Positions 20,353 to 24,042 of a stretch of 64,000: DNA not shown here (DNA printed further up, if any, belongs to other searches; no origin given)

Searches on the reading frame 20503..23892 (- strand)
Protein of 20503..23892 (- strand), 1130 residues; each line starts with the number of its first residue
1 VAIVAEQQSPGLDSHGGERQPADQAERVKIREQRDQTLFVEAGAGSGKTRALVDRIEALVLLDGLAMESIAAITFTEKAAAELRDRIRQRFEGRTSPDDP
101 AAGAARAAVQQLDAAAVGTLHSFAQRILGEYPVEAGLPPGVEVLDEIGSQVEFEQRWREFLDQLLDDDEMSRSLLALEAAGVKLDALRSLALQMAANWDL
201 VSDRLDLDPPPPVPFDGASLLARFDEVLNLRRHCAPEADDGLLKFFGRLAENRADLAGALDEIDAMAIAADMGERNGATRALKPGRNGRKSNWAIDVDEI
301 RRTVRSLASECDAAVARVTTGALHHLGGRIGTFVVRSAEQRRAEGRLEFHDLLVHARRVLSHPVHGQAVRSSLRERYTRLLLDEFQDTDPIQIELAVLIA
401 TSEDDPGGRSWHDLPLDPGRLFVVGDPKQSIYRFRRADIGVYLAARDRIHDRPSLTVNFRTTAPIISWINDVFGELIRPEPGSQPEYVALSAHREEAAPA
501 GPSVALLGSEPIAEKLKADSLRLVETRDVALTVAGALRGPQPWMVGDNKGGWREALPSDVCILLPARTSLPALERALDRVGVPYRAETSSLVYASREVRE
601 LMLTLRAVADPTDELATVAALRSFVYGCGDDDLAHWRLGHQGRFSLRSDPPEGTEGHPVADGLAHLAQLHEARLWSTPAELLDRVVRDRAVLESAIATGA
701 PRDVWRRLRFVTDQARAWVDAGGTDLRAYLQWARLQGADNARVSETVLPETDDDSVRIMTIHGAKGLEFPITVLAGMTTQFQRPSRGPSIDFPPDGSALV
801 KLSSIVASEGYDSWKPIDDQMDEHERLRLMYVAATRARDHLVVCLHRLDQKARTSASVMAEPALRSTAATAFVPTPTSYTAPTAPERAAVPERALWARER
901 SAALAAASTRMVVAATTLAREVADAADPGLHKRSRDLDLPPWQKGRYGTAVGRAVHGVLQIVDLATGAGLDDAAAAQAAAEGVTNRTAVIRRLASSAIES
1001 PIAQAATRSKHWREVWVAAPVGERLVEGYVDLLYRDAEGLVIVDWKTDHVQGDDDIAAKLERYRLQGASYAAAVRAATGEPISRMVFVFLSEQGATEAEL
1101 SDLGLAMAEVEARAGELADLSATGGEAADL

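Call 85: search_protein_families(library=pfam, proteins=[window:20503-23892:-], max_evalue=0.001)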
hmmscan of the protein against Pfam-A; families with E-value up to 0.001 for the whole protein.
window:20503-23892:- (1130 aa): 5 families
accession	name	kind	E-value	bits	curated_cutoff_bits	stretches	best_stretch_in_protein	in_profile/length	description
PF00580.27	UvrD-helicase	-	5.5e-51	174.3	23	1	32-448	10-269/271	UvrD/REP helicase N-terminal domain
PF13361.12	UvrD_C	-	6.2e-17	62.5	25.6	1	752-846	283-348/350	UvrD-like helicase C-terminal domain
PF13245.12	AAA_19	-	4.1e-14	53.3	25.1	1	33-435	9-134/134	AAA domain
PF12705.13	PDDEXK_1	-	1.8e-11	44.9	22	1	933-1097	19-196/247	PD-(D/E)XK nuclease superfamily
PF13538.12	UvrD_C_2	-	1.3e-09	38.2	27.4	0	822-843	30-51/52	UvrD-like helicase C-terminal domain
